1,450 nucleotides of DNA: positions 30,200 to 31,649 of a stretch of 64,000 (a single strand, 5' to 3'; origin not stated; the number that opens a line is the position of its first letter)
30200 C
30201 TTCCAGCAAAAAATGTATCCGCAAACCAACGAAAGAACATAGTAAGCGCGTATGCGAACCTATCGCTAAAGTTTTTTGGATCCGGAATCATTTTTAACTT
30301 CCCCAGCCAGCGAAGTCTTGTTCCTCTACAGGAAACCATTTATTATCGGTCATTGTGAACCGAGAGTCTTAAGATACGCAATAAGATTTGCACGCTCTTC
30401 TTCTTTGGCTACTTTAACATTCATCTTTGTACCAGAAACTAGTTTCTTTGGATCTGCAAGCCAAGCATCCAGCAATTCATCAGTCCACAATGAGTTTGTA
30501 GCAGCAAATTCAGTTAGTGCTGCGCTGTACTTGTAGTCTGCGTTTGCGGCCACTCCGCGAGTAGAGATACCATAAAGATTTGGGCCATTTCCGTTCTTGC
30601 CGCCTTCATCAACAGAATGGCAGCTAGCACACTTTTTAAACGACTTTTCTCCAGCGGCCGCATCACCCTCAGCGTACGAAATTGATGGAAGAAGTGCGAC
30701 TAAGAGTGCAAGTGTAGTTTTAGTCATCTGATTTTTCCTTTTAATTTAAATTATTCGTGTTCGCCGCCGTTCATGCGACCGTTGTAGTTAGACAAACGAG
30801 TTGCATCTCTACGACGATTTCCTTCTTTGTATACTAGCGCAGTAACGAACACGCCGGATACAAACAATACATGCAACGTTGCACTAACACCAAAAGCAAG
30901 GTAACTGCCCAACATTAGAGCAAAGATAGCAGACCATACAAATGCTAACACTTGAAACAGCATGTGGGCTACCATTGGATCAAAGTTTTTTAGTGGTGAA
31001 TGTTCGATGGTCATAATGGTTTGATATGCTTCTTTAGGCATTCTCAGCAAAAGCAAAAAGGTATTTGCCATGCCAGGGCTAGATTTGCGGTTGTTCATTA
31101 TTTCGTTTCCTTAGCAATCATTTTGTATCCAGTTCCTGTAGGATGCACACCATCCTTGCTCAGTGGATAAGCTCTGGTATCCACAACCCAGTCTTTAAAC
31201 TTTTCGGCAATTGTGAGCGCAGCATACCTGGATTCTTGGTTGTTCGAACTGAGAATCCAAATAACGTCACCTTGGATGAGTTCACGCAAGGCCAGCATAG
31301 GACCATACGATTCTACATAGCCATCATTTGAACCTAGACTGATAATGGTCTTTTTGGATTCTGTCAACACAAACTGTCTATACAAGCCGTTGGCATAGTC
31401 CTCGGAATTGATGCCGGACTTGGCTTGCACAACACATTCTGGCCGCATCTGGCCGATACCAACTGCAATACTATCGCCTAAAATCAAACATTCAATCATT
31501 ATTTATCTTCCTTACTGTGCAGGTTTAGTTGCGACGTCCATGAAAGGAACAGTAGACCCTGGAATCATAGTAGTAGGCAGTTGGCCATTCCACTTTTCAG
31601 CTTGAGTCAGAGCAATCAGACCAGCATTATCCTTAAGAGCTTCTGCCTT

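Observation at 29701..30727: Phage-encoded respiratory pair: alternative oxidase plus a secreted class I cytochrome c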

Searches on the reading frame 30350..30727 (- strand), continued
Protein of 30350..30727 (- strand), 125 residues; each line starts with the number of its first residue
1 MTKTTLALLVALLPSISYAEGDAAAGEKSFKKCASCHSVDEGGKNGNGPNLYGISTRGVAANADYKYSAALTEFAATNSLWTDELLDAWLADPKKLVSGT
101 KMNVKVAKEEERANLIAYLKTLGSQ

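Call 41: find_related_loci(query=A1, collection=viral_contigs, flank=6000)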
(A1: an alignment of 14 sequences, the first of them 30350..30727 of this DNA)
Query A1 (125 aa) in viral_contigs; peptide patterns used: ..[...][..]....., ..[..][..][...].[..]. (x = any residue, [..] = any of these).
150 stretches matched a pattern; 33 encode a relative of the query (tblastn E <= 1e-3); 33 distinct loci.
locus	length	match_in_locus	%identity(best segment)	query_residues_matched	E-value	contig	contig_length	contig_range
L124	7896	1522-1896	100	1-125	4e-81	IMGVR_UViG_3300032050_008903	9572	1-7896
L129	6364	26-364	62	12-125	5e-46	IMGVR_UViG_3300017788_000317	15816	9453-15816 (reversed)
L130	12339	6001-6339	61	12-125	2e-45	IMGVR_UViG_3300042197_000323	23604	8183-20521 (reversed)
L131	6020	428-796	54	1-125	3e-40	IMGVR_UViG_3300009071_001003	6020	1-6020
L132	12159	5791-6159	54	1-125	3e-40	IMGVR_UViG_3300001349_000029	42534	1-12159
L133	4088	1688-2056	54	1-125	3e-40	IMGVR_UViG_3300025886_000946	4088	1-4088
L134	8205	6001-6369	54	1-125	3e-40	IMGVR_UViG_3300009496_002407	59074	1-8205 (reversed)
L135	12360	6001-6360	55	8-123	7e-40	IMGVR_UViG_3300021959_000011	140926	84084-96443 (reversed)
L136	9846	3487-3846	55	8-123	7e-40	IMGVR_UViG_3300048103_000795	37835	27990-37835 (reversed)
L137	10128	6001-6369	54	1-125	9e-40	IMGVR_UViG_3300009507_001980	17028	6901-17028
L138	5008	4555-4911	54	5-123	7e-39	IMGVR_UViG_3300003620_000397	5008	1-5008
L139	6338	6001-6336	60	4-118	7e-39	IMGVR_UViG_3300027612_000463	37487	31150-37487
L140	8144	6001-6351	56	4-123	8e-39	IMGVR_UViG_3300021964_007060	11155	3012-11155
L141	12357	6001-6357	54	5-123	1e-38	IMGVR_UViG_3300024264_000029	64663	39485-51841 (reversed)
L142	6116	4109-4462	55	6-123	1e-38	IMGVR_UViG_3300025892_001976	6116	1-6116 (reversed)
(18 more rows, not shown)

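Call 75: search_protein_families(library=ncbifam, proteins=[window:30350-30727:-], max_evalue=0.01)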
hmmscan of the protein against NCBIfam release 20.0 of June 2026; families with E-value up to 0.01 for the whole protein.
window:30350-30727:- (125 aa): 6 families
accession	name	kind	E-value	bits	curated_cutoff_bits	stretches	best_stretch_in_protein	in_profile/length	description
NF043008.1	Cyt550_Brdyrhiz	equivalog_domain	2.6e-20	72.9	240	1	2-120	2-122/131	cytochrome c-550 CycA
NF040971.1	cytc_ExtS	equivalog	4.2e-06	26.2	100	1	13-118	162-261/262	selenite/tellurite reduction operon c-type cytochrome lipoprotein ExtS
TIGR02603.1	CxxCH_TIGR02603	domain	8.3e-06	25.8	68.15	1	21-57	1-38/134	putative heme-binding domain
NF050122.1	bc1_QcrC_actin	exception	0.00051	19.4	200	1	21-59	39-77/253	cytochrome bc1 complex diheme cytochrome c subunit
TIGR04485.1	thiosulf_SoxX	equivalog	0.00071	20.2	61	1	33-122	5-78/78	sulfur oxidation c-type cytochrome SoxX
NF041895.1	choice_anch_V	domain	0.0055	16.8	42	1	9-73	3-63/150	choice-of-anchor V domain-containing protein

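Call 90: find_encoding_contigs(protein=P0122, flank=3000, max_places=3)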
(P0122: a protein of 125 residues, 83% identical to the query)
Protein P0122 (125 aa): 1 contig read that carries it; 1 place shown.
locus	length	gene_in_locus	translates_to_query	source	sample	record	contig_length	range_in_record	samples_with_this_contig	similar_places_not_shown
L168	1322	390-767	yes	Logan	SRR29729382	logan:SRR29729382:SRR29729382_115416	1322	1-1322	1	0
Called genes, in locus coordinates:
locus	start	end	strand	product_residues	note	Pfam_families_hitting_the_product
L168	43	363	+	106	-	-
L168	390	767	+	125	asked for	PF00034:Cytochrom_C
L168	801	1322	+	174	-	?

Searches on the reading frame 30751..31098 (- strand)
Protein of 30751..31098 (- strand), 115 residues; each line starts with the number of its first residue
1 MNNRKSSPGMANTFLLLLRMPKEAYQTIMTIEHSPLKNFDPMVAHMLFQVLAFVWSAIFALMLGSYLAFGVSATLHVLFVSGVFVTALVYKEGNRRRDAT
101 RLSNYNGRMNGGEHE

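Call 3: search_protein_families(library=pfam, proteins=[window:30751-31098:-], max_evalue=0.01)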
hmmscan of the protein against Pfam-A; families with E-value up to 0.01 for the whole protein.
window:30751-31098:- (115 aa): 0 families

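Call 4: search_protein_families(library=phrogs, proteins=[window:30751-31098:-], max_evalue=0.001)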
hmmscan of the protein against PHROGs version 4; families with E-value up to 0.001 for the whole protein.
window:30751-31098:- (115 aa): 0 families

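Call 45: find_homologous_proteins(query=window:30751-31098:-)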
Query window:30751-31098:- (115 aa): 73 proteins with E <= 0.001 among 79 candidates.
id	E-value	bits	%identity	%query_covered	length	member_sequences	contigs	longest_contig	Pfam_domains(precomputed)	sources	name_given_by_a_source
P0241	7.8e-69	246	98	100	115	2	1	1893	-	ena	-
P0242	1.6e-62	226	90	100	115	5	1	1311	-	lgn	-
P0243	6.0e-58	211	83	100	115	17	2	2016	-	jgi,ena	-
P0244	1.5e-57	210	85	100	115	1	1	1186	-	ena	-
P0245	8.8e-57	208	83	100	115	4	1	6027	-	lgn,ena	-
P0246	2.2e-55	203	81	100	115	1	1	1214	-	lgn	-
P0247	1.1e-54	201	78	100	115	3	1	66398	-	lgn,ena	-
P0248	1.1e-53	198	77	100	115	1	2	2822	-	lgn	-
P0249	2.0e-52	194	77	100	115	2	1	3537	-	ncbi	-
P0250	6.9e-51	189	73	98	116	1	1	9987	-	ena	-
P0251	6.9e-48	179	71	97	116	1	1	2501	-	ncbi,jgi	jgi:hypothetical protein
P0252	6.2e-47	176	71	96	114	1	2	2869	-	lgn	-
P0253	7.7e-47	176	76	99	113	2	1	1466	-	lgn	-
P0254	1.7e-46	175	67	100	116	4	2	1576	-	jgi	jgi:hypothetical protein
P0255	2.1e-46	174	70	99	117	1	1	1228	-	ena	-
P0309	3.1e-22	97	47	100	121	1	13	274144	-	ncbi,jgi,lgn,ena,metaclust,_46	metaclust:\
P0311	7.2e-22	95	53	68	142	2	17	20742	-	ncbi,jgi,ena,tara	tara:strand:+ start:115 stop:543 length:429 start_codon:yes stop_codon:yes gene_type:complete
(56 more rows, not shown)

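Call 47: find_encoding_contigs(protein=P0309, flank=6000, max_places=4)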
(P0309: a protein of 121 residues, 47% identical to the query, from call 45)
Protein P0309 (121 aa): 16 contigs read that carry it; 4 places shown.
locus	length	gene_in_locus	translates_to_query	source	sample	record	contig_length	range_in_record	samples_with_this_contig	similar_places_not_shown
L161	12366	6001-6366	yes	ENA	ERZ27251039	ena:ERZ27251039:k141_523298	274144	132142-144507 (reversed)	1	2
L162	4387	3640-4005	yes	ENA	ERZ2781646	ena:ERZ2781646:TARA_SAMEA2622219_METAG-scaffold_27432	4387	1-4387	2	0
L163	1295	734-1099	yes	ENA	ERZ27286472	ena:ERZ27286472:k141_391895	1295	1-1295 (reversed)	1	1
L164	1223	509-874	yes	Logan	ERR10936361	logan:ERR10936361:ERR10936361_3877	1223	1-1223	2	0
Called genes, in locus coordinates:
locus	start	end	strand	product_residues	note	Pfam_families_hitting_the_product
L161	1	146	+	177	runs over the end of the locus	PF05198:IF3_N, PF00707:IF3_C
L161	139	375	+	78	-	PF01165:Ribosomal_S21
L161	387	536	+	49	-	-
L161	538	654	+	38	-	-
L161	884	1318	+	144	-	PF00011:HSP20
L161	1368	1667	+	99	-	PF02617:ClpS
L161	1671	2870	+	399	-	PF00478:IMPDH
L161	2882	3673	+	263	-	-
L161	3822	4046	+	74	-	PF06568:YjiS-like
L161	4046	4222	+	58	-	-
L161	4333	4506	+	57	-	-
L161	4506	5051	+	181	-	PF02622:DUF179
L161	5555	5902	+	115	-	-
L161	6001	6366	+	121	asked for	-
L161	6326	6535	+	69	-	-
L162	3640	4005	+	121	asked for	-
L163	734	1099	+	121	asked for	-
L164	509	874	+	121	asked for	-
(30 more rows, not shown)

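Call 48: find_encoding_contigs(protein=P0311, flank=6000, max_places=3)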
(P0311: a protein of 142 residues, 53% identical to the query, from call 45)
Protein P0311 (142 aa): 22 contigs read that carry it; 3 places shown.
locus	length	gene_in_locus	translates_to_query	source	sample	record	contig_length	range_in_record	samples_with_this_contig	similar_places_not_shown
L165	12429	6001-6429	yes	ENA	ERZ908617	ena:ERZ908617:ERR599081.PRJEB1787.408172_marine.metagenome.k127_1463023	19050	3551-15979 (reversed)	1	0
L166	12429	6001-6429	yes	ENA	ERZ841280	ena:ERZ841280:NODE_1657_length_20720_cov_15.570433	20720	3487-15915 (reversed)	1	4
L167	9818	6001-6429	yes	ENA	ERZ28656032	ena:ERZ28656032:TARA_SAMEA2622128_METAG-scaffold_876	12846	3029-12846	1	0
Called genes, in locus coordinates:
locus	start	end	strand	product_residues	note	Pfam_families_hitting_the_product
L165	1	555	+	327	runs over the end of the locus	-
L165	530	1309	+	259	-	-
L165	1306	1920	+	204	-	-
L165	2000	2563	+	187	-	PF00106:adh_short (faint)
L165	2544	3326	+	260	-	-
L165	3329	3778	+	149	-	-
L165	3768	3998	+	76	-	-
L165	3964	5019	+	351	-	PF04055:Radical_SAM, PF13186:SPASM (weak)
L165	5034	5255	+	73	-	-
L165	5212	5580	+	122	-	-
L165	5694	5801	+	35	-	-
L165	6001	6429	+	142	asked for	-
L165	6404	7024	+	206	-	PF01048:PNP_UDP_1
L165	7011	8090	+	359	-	-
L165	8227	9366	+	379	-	-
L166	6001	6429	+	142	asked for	-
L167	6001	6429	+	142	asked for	-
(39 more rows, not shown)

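Call 50: search_dna_similar(query=window:30751-31098:-, collection=phages, mode=protein, max_evalue=0.001, max_rows=30)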
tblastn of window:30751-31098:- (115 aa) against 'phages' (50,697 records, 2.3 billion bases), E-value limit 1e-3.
Records with a match: 4; places in all: 4; records where one place covers at least 80% of the query: 0.
Best place of each record, by identity: <60% 4.
By first word of the organism name: Methylophilales 4.
By host as written in the record: Methylophilales_sp._H5P1 4.
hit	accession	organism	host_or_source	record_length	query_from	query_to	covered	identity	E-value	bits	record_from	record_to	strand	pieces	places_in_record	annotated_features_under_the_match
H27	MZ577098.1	Methylophilales phage Melnitz-3 EXVC039M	Methylophilales_sp._H5P1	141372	24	96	63%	31.1%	4e-4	44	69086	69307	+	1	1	hypothetical protein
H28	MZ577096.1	Methylophilales phage Melnitz-2 EXVC040M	Methylophilales_sp._H5P1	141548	24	96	63%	31.1%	4e-4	44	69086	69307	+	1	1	hypothetical protein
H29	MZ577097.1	Methylophilales phage Melnitz EXVC044M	Methylophilales_sp._H5P1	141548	24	96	63%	31.1%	4e-4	44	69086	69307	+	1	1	hypothetical protein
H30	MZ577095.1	Methylophilales phage Melnitz-1 EXVC043M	Methylophilales_sp._H5P1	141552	24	96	63%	31.1%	4e-4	44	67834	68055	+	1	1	hypothetical protein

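Call 53: predict_structure(alignment_id=A2)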
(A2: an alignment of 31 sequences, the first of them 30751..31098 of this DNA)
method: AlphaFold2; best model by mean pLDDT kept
length: 115 residues; sequences in the alignment: 31
mean_pLDDT: 69.3   pTM: 0.39
mean pLDDT of the five models: 69.3, 68.2, 65.6, 60.6, 60.1
residues with pLDDT >= 90: 0; 70-90: 69; 50-70: 34; < 50: 12
segments of 3 or more residues with pLDDT < 50: 1-3, 104-107, 112-115
pLDDT, mean of each block of 10 residues (from residue 1): 50 72 67 69 79 79 80 83 79 66 50 43
secondary structure, 60 per line:
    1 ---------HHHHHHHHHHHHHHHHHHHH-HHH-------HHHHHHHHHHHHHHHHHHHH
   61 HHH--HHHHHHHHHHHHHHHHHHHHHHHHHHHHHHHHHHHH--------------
elements in order: H10-29 H41-63 H66-101

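Call 70: list_cluster_members(proteins=[P0121, P0001, window:30751-31098:-])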
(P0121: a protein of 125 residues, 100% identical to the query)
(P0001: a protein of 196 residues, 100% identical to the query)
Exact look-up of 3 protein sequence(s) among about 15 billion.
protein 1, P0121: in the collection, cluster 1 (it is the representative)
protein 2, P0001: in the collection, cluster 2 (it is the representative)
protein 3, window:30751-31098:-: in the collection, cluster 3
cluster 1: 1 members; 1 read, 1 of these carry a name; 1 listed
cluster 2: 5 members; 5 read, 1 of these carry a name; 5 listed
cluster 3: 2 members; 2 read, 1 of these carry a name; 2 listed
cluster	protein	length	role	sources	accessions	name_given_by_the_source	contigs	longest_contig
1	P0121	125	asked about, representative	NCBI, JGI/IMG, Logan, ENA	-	cytochrome c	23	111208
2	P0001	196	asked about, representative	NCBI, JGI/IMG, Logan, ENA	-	-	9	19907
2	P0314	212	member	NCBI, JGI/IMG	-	ubiquinol oxidase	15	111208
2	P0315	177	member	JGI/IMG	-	-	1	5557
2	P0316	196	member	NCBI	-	-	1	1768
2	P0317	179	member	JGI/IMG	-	-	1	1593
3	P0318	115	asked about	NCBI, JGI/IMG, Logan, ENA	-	hypothetical protein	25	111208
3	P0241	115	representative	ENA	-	-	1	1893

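Call 72: fold_search(model_id=the predicted structure, library=pdb)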
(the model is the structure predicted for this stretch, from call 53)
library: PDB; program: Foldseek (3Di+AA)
matches with E <= 10: 15; with E <= 0.001: 0
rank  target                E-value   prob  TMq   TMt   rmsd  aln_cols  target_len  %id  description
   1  6p5i_AR               4.6e+00  0.06  0.24  0.16  21.7       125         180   10  Structure of a mammalian 80S ribosome in complex with the Israeli Acute Paralysis Virus IRES (Class 1) (released 2019-09-18)
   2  8qyx_L1               6.8e+00  0.06  0.30  0.23  14.0       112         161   12  Human 60S ribosomal subunit (released 2024-12-11)
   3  7cpu_LR               6.8e+00  0.06  0.29  0.20  15.7       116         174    9  Cryo-EM structure of 80S ribosome from mouse kidney (released 2022-02-02)
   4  9g1z_z                7.8e+00  0.05  0.25  0.18  15.6       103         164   14  Structure of Candida albicans 80S ribosome in complex with mefloquine (non-rotated state) (released 2025-04-23)
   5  6u8y_B                8.3e+00  0.10  0.36  0.48   7.3        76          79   21  Structure of the membrane-bound sulfane sulfur reductase (MBS), an archaeal respiratory membrane complex (released 2020-09-09)
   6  8a3d_L                8.3e+00  0.06  0.31  0.24  14.1       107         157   11  Human mature large subunit of the ribosome with eIF6 and homoharringtonine bound (released 2023-03-08)
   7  5l8f_E                8.3e+00  0.06  0.24  0.30  11.6        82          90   12  Crystal structure of Rhodospirillum rubrum Rru_A0973 mutant E32A, E62A, H65A. (released 2017-06-21)
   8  8bsi_LS               8.3e+00  0.05  0.27  0.18  15.8       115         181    9  Giardia ribosome chimeric hybrid-like GDP+Pi bound state (B1) (released 2023-03-15)
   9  4uje_CR               8.3e+00  0.05  0.30  0.21  22.7       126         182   10  Regulation of the mammalian elongation cycle by 40S subunit rolling: a eukaryotic-specific ribosome rearrangement (released 2014-07-16)
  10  5ndv_M9               8.8e+00  0.06  0.30  0.20  15.2       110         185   11  Crystal structure of Paromomycin bound to the yeast 80S ribosome (released 2017-12-13)
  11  9h4n_L2               8.8e+00  0.06  0.31  0.23  13.5       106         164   11  RPL13 (eL13)-mutant 80S ribosome from mouse (released 2025-11-05)
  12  5apn_R                9.5e+00  0.06  0.31  0.24  13.2       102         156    6  Structure of the yeast 60S ribosomal subunit in complex with Arx1, Alb1 and N-terminally tagged Rei1 (released 2015-12-16)
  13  8ogj_z                9.5e+00  0.04  0.26  0.19  15.1       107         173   14  Structure of Candida albicans 80S ribosome in complex with mefloquine (released 2024-10-02)
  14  8scb_R                9.5e+00  0.04  0.26  0.18  17.0       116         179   11  Terminating ribosome with SRI-41315 (released 2023-12-27)
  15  9qoh_L2               9.5e+00  0.04  0.25  0.17  16.6       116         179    9  Mouse Ribosome POST translocation state (released 2026-04-08)

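Call 75: search_protein_families(library=ncbifam, proteins=[window:30751-31098:-], max_evalue=0.01)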
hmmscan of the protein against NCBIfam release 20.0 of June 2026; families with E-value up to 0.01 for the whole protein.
window:30751-31098:- (115 aa): 0 families

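Call 87: search_protein_representatives(alignment_id=A2)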
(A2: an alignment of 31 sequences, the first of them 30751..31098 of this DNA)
Query: 31 sequences, 116 profile positions. Proteins with E-value up to 0.001 (for the whole library): 292; up to 1e-10: 86; up to 1e-30: 4. The best 150 are listed.
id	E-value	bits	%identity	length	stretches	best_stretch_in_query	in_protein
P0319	4.2e-48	177.9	-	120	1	4-116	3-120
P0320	9.6e-38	144.6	-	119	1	4-116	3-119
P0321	3.4e-37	142.8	-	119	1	17-116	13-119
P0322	1.0e-35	138.0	-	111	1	16-116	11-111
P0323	1.7e-28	114.7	-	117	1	9-116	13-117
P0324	1.7e-27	111.5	-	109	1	12-88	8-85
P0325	3.2e-24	101.0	-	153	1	28-116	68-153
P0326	6.3e-23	96.8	-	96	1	17-103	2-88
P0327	1.6e-21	92.2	-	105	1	21-116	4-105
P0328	1.7e-21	92.1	-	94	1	21-116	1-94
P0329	4.7e-21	90.8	-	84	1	48-116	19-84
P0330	5.9e-21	90.4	-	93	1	20-106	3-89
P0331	1.1e-20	89.6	-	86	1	20-98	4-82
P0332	1.2e-20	89.5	-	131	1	18-81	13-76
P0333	3.9e-20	87.8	-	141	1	21-116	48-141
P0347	9.1e-17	76.9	-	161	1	22-116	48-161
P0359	4.0e-15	71.6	-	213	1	22-102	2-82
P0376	3.4e-13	65.4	-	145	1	19-102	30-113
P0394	2.2e-11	59.6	-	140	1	18-101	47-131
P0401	7.5e-11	57.9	-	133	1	20-102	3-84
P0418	6.8e-10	54.8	-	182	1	14-115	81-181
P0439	3.0e-09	52.7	-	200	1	9-115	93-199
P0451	1.3e-08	50.7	-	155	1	50-108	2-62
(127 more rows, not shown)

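Call 88: search_protein_families(library=pfam, proteins=[P0325, P0332, P0347, P0359, P0376, P0394, P0418, P0439, P0401, P0451], max_evalue=0.01)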
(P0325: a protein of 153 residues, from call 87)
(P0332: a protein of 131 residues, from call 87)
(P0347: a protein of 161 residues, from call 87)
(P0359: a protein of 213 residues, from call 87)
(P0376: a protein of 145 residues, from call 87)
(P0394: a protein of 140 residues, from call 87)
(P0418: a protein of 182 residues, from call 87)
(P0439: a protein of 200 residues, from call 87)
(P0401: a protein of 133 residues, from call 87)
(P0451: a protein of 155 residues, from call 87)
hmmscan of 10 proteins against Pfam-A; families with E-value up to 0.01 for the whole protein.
P0325 (153 aa): 1 family
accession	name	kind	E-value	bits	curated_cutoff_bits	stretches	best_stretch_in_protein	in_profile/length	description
PF01451.26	LMWPc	-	8.8e-08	32.9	23.2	1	25-74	1-57/144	Low molecular weight phosphotyrosine protein phosphatase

P0332 (131 aa): 0 families

P0347 (161 aa): 0 families

P0359 (213 aa): 1 family
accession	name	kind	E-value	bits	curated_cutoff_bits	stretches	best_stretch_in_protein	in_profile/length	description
PF00072.30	Response_reg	-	3.3e-17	63.1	30.2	1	90-201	2-109/111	Response regulator receiver domain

P0376 (145 aa): 0 families

P0394 (140 aa): 0 families

P0418 (182 aa): 0 families

P0439 (200 aa): 0 families

P0401 (133 aa): 1 family
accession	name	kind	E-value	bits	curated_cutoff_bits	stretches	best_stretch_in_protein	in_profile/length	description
PF08496.15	Peptidase_S49_N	-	0.0059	17.1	27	1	56-111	14-71/147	Peptidase family S49 N-terminal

P0451 (155 aa): 0 families

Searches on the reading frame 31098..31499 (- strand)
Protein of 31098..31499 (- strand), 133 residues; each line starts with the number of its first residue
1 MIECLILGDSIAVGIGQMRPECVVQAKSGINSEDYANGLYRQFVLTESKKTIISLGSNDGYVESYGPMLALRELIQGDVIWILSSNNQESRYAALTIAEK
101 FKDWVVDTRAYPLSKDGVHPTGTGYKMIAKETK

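Call 3: search_protein_families(library=pfam, proteins=[window:31098-31499:-], max_evalue=0.01)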
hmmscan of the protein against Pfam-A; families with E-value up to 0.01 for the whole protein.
window:31098-31499:- (133 aa): 2 families
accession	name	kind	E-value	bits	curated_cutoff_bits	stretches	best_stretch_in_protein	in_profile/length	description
PF00657.28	Lipase_GDSL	-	0.00069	20.2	23.6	0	103-131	189-207/208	GDSL-like Lipase/Acylhydrolase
PF13472.12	Lipase_GDSL_2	-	0.0073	17.3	32.9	0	96-126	137-177/178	GDSL-like Lipase/Acylhydrolase family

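Call 4: search_protein_families(library=phrogs, proteins=[window:31098-31499:-], max_evalue=0.001)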
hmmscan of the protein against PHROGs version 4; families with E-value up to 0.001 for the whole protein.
window:31098-31499:- (133 aa): 0 families

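Call 75: search_protein_families(library=ncbifam, proteins=[window:31098-31499:-], max_evalue=0.01)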
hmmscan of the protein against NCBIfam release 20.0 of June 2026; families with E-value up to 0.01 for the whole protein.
window:31098-31499:- (133 aa): 0 families
